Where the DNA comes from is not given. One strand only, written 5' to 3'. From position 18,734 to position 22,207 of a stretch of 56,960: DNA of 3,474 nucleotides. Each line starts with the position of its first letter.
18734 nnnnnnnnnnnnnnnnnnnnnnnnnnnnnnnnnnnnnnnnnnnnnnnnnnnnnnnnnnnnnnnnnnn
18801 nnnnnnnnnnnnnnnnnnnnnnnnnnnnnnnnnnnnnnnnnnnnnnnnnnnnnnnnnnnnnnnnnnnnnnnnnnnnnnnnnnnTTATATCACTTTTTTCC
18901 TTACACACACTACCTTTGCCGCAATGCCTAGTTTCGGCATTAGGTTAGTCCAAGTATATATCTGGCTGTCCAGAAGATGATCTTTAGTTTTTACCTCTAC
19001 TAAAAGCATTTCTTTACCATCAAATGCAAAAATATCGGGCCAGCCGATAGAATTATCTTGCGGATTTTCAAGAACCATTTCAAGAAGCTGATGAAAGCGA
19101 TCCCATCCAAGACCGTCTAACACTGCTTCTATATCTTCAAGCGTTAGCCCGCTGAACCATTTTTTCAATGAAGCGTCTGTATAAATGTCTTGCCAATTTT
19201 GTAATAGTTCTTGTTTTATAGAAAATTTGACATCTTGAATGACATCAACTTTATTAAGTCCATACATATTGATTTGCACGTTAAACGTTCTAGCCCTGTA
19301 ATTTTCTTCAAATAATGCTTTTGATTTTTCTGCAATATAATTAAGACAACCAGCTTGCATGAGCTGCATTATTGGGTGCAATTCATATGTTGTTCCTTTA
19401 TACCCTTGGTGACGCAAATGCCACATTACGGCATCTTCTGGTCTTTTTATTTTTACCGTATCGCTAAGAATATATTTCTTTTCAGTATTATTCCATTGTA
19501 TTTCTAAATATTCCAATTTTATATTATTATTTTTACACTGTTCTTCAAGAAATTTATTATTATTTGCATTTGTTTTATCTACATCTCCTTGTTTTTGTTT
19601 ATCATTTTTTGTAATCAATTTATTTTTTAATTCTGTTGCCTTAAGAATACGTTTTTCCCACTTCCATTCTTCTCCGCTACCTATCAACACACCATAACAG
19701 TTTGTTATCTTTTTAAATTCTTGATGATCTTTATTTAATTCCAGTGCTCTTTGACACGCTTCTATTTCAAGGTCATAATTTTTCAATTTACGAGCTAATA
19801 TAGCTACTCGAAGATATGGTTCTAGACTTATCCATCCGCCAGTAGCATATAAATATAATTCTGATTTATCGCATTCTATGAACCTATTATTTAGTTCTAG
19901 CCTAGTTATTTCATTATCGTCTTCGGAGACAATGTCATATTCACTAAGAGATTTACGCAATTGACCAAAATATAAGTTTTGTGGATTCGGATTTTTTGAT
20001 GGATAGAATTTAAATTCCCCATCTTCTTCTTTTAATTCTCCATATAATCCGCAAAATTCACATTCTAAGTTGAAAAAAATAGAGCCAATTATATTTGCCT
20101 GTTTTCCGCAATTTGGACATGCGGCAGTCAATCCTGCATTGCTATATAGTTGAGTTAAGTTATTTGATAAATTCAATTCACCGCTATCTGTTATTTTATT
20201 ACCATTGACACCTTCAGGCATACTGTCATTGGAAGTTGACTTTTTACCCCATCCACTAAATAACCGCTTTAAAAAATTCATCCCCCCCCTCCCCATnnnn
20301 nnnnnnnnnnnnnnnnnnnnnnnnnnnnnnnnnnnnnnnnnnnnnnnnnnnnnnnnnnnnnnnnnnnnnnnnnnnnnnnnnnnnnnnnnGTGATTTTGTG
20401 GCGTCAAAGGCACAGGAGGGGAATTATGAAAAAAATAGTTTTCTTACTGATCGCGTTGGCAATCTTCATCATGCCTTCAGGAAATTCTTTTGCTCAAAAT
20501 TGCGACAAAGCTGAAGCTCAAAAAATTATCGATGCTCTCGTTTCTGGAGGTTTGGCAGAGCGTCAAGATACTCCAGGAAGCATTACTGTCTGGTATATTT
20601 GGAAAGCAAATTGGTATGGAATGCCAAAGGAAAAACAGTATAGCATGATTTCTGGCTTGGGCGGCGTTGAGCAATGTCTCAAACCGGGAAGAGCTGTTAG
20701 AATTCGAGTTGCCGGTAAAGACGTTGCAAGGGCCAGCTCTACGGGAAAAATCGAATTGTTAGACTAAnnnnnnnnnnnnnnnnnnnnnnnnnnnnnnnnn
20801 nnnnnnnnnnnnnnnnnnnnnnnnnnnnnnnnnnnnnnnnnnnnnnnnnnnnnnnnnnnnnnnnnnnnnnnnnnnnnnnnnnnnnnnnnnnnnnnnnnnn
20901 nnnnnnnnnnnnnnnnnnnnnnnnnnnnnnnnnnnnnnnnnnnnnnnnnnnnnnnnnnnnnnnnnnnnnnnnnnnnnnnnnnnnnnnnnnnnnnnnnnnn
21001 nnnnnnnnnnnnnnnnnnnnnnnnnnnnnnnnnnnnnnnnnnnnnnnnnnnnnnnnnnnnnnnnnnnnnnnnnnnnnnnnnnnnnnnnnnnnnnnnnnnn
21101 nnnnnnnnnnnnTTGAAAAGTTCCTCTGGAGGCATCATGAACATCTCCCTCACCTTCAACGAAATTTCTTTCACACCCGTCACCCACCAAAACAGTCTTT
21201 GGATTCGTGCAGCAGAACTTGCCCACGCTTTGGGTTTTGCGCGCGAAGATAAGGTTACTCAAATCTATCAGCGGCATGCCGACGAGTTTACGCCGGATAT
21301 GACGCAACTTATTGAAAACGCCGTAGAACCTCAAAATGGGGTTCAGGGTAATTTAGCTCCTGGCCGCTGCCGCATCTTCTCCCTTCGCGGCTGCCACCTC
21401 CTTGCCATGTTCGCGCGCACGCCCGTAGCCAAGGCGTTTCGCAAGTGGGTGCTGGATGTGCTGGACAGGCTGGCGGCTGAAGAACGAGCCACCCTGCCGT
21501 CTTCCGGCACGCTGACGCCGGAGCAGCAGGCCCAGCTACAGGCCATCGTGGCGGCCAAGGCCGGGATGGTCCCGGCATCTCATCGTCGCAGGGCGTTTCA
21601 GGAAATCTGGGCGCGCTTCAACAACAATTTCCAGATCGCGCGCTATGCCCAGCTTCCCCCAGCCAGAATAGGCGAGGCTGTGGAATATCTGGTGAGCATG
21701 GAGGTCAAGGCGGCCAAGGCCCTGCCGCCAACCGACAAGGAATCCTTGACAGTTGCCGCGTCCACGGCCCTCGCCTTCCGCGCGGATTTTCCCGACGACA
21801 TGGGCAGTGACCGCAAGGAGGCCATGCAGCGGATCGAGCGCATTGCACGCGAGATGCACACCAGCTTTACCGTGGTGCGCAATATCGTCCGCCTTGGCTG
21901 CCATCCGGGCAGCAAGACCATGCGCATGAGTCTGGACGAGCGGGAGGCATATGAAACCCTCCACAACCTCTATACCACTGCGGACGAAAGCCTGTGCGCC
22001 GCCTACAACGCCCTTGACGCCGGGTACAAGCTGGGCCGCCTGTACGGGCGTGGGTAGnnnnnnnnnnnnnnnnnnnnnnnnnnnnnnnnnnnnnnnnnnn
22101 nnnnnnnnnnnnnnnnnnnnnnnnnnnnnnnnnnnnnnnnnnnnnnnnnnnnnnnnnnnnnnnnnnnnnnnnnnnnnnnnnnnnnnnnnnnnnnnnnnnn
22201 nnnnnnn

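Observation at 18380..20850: Low-GC insert encoding a zinc-ribbon / helical / VRR-NUC nuclease flanked by a lipoprotein and a secreted protein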

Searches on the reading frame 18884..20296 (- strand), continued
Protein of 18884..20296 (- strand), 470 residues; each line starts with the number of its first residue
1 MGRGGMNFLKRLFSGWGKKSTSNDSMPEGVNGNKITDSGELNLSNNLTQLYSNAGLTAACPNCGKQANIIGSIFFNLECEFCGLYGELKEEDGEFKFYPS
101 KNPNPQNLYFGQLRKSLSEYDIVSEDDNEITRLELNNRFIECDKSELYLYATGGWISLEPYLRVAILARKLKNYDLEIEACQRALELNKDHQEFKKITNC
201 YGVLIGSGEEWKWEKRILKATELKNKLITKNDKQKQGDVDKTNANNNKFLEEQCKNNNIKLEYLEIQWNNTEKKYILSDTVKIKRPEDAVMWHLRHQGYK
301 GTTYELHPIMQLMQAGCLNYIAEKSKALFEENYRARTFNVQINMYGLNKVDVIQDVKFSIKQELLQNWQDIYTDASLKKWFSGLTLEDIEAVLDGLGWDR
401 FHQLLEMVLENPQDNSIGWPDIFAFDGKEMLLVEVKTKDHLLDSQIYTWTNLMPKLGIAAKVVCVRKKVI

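Call 92: find_encoding_contigs(protein=P0014, flank=8000, max_places=3)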
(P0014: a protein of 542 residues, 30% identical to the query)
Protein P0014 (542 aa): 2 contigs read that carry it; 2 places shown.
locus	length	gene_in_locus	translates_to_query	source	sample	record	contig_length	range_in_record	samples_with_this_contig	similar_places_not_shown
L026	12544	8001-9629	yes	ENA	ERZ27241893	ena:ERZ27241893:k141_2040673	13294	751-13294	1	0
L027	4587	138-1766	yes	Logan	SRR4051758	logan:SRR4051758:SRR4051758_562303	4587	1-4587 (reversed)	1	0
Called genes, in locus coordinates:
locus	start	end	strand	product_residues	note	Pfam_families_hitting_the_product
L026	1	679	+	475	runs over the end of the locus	?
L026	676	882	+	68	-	-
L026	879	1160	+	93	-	-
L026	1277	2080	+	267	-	PF20356:DUF6651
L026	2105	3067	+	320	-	PF20036:Gp13-like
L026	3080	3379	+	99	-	-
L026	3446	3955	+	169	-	PF20557:DnaT_2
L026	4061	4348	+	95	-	-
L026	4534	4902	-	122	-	PF05534:HicB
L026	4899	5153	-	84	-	PF07927:HicA_toxin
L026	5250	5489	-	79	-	-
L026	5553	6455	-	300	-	PF10547:P22_AR_N, PF10552:ORF6C (weak)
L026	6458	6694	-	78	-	-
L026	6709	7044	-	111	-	-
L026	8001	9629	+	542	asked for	-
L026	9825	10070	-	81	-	PF10387:DUF2442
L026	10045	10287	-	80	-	PF13711:DUF4160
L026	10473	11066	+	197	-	-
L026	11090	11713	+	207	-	-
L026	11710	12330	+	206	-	-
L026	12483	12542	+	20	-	?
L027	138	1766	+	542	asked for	-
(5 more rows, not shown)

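Call 93: find_encoding_contigs(protein=P0013, flank=8000, max_places=3)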
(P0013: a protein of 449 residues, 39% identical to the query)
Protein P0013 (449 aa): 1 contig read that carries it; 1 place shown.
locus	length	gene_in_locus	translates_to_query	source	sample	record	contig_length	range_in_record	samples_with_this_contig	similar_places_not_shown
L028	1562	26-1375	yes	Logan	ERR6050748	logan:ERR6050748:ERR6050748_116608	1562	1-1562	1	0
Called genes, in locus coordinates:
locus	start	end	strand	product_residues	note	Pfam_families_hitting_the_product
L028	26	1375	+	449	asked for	PF08774:VRR_NUC (weak)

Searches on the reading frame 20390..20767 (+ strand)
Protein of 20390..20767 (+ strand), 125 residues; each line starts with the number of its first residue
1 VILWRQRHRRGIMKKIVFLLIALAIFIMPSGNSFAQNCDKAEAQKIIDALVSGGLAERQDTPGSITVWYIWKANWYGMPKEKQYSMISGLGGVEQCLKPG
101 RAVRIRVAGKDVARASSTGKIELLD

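Call 3: search_protein_families(library=pfam, proteins=[window:20390-20767:+], max_evalue=1)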
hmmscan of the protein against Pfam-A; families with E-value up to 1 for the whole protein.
window:20390-20767:+ (125 aa): 2 families
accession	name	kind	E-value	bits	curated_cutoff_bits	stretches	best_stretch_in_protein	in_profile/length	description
PF13624.11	SurA_N_3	-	0.084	13.1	27.2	1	1-37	1-36/162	SurA-like N-terminal domain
PF20230.4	DUF6588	-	0.1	12.1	27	1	13-82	1-66/319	Family of unknown function (DUF6588)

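Call 5: search_protein_families(library=padloc, proteins=[window:20390-20767:+], max_evalue=1)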
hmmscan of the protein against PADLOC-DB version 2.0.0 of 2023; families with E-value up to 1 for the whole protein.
window:20390-20767:+ (125 aa): 0 families

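Call 6: search_protein_families(library=phrogs, proteins=[window:20390-20767:+], max_evalue=0.1)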
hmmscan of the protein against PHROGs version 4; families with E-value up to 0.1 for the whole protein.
window:20390-20767:+ (125 aa): 0 families

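Call 7: search_protein_families(library=ncbifam, proteins=[window:20390-20767:+], max_evalue=0.1)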
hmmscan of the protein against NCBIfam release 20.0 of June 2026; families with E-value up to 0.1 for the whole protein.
window:20390-20767:+ (125 aa): 0 families

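Call 75: find_homologous_proteins(query=window:20417-20767:+)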
Query window:20417-20767:+ (116 aa): 17 proteins with E <= 0.001 among 39 candidates.
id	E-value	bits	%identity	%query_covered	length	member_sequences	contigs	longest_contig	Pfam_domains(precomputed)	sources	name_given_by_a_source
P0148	4.9e-68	244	99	97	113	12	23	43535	-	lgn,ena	-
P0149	1.5e-56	207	85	97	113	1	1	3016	-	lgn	-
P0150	5.1e-54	199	79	97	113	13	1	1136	-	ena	-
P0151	3.4e-42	161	68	94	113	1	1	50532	-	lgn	-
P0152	1.6e-40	155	66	92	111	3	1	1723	-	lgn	-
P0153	3.1e-40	154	64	90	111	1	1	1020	-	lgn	-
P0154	3.5e-40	154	67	91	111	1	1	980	-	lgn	-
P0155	3.7e-40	154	64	97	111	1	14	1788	-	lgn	-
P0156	4.2e-40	154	67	97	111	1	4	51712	-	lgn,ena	-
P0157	7.5e-39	150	68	88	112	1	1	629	-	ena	-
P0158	3.6e-38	148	64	97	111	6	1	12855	-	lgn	-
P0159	6.2e-38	147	63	97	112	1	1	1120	-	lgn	-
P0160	1.1e-37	146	62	97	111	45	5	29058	-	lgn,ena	-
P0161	1.2e-37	146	62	99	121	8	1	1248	-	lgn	-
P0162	3.1e-34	135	57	97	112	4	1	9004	-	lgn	-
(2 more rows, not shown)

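Call 77: find_encoding_contigs(protein=P0148, flank=6000, max_places=8)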
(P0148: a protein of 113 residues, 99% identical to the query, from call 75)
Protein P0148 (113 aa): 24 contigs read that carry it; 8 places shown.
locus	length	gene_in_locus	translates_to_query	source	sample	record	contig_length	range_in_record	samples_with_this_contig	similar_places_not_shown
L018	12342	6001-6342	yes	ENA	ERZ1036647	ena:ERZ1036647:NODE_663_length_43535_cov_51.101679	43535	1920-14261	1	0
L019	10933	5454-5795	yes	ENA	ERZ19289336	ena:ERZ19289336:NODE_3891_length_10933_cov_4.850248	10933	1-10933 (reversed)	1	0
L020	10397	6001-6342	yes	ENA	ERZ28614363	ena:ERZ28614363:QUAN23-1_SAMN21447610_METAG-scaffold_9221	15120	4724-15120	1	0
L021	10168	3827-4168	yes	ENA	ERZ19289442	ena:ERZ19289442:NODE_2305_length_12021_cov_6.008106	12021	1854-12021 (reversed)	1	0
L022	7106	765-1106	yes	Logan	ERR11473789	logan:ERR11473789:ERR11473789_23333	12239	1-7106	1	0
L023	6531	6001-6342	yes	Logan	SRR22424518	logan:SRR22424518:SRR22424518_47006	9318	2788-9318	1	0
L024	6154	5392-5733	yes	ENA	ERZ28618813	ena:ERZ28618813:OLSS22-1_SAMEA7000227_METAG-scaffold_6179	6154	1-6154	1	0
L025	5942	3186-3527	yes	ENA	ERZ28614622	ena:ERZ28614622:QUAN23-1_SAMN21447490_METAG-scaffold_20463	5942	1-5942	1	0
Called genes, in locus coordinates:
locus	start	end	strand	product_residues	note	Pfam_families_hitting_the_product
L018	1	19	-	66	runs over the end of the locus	-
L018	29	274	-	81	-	-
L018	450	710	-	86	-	-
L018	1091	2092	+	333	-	PF10546:P63C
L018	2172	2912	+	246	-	PF04231:Endonuclease_1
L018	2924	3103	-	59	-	PF21716:dnstrm_HI1420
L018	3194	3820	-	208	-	PF01906:YbjQ_1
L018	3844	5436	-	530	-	PF13250:SNIPE, PF10544:T5orf172, PF13455:MUG113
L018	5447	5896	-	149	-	-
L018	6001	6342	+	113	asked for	-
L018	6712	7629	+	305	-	PF02498:Bro-N, PF10552:ORF6C (weak)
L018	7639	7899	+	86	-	-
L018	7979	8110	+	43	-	-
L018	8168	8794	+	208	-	-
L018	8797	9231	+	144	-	PF11663:Toxin_YhaV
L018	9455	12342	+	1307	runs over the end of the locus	PF09718:Tape_meas_lam_C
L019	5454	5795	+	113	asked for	-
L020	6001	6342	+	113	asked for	-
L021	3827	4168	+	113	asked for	-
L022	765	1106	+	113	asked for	-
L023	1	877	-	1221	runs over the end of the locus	?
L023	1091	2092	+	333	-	PF10546:P63C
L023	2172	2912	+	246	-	PF04231:Endonuclease_1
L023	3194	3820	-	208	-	PF01906:YbjQ_1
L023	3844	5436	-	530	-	PF13250:SNIPE, PF10544:T5orf172, PF13455:MUG113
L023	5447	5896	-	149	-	-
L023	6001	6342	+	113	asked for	-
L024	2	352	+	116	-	?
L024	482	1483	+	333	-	PF10546:P63C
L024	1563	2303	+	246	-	PF04231:Endonuclease_1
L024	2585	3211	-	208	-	PF01906:YbjQ_1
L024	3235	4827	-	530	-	PF13250:SNIPE, PF10544:T5orf172, PF13455:MUG113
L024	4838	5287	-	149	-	-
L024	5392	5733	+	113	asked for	-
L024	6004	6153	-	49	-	?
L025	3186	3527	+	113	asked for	-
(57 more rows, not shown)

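Call 84: search_protein_families(library=pfam, proteins=[L018:3844-5436:-, L018:5447-5896:-, L018:3194-3820:-], max_evalue=0.01)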
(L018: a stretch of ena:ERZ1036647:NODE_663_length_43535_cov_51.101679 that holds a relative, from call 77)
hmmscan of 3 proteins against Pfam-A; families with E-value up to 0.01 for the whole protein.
L018:3844-5436:- (530 aa): 4 families
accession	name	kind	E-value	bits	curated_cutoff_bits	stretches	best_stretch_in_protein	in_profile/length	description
PF13455.12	MUG113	-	1.9e-17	64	22.3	1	425-500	1-71/73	Meiotically up-regulated gene 113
PF10544.15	T5orf172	-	2.6e-16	60.4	20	1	409-500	1-98/101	T5orf172 domain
PF13250.11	DUF4041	-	1.1e-13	51.3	27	1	250-304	2-56/56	Domain of unknown function (DUF4041)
PF06103.16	DUF948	-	0.0045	17.6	37.2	0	16-103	4-77/89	Bacterial protein of unknown function (DUF948)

L018:5447-5896:- (149 aa): 1 family
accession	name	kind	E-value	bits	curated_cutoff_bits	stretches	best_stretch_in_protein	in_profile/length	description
PF11600.14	CAF1A_acidic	-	0.00014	22.1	26.4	1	32-133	8-110/140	Chromatin assembly factor 1 complex p150 subunit, acidic region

L018:3194-3820:- (208 aa): 1 family
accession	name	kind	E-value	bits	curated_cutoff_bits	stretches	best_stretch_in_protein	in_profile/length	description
PF01906.23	YbjQ_1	-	9.1e-15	55.6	23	1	101-189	16-102/103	Putative heavy-metal-binding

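Call 85: search_protein_families(library=padloc, proteins=[L018:3844-5436:-, L018:5447-5896:-, L018:3194-3820:-], max_evalue=0.01)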
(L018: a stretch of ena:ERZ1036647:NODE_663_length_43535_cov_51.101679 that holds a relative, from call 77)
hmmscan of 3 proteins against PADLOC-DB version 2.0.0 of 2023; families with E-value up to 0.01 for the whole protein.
L018:3844-5436:- (530 aa): 8 families
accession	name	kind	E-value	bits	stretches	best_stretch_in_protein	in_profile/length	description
PDLC03976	PD-Lambda-1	-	3.1e-142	472.9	1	62-526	18-474/491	-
PDLC03977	PD-Lambda-1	-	3.3e-137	456.4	1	83-528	35-475/496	-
PDLC05041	PDC-S57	-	2.5e-19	67.7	1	406-517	3-108/212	-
PDLC05042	PDC-S57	-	7.7e-08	30.3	1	405-502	4-99/245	-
PDLC00583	JetC3|JetC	-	1.3e-05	21.3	1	66-416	795-1101/1471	DUF3584 domain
PDLC00006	DruC1|DruC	-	1.5e-05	21.7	1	64-178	211-325/626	Unknown function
PDLC00582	JetC3|JetC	-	0.0034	13.2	1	47-218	779-945/1472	DUF3584 domain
PDLC00519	JetC1|JetC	-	0.0068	12.6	0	273-408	224-363/1097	DUF3584 domain; MukB-like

L018:5447-5896:- (149 aa): 0 families

L018:3194-3820:- (208 aa): 0 families

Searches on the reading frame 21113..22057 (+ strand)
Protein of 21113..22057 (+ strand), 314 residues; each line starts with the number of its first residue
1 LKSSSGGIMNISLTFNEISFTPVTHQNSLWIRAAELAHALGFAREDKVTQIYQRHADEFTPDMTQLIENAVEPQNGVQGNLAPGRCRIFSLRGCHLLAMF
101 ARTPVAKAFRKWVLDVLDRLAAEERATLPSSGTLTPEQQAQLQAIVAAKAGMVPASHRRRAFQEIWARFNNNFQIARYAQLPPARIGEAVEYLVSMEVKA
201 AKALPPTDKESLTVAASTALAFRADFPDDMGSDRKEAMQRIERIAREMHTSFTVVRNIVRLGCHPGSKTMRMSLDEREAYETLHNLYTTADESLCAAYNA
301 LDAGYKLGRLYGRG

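Call 3: search_protein_families(library=pfam, proteins=[window:21113-22057:+], max_evalue=1)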
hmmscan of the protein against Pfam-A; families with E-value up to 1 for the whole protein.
window:21113-22057:+ (314 aa): 3 families
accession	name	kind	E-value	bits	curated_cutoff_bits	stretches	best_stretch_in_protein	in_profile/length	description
PF02498.22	Bro-N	-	2.3e-08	35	25.6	1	24-116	7-93/96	BRO family, N-terminal domain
PF10552.14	ORF6C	-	4.8e-06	26.9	22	1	156-198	64-106/114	ORF6C domain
PF07813.17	LTXXQ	-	0.043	15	24.3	1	98-145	50-99/100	LTXXQ motif family protein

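Call 5: search_protein_families(library=padloc, proteins=[window:21113-22057:+], max_evalue=1)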
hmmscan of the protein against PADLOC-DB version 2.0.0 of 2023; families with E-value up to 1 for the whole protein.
window:21113-22057:+ (314 aa): 0 families

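Call 6: search_protein_families(library=phrogs, proteins=[window:21113-22057:+], max_evalue=0.1)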
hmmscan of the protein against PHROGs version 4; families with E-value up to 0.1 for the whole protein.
window:21113-22057:+ (314 aa): 13 families
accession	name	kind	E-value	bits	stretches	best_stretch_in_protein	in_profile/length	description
phrog_2127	-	transcription regulation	4.4e-48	165.7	1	10-290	3-284/313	anti-repressor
phrog_5060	-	transcription regulation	6.9e-33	115.5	1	9-156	6-144/224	anti-repressor Ant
phrog_245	-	transcription regulation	2.3e-32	113.8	1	11-216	42-223/319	anti-repressor Ant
phrog_2593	-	transcription regulation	2.2e-17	64.6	1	12-115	24-121/255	anti-repressor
phrog_9976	-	transcription regulation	1.5e-12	48.7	1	13-120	4-97/188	anti-repressor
phrog_463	-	transcription regulation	2.1e-08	35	1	14-118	7-102/250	anti-repressor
phrog_2379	-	transcription regulation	6.9e-08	33.4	1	20-117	10-111/187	anti-repressor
phrog_2812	-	unknown function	6e-07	30.2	1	127-221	109-209/288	-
phrog_373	-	transcription regulation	1.4e-06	28.9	1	82-147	150-211/373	anti-repressor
phrog_130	-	transcription regulation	4.6e-05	23.6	1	7-127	155-265/480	anti-repressor Ant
phrog_2011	-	transcription regulation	0.00041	21.2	1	13-117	7-107/275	anti-repressor Ant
phrog_8448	-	transcription regulation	0.0034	18.4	1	160-194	92-126/151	anti-repressor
phrog_17822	-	unknown function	0.008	16.5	1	129-194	127-193/267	-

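Call 7: search_protein_families(library=ncbifam, proteins=[window:21113-22057:+], max_evalue=0.1)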
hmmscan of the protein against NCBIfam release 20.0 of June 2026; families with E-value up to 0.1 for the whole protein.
window:21113-22057:+ (314 aa): 1 family
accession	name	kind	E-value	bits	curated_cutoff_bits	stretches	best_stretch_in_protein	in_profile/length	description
NF049919.1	DesA_ISL3_tail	domain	0.0029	18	30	1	120-171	36-87/122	DesA/ISL3 alpha bundle tail domain-containing protein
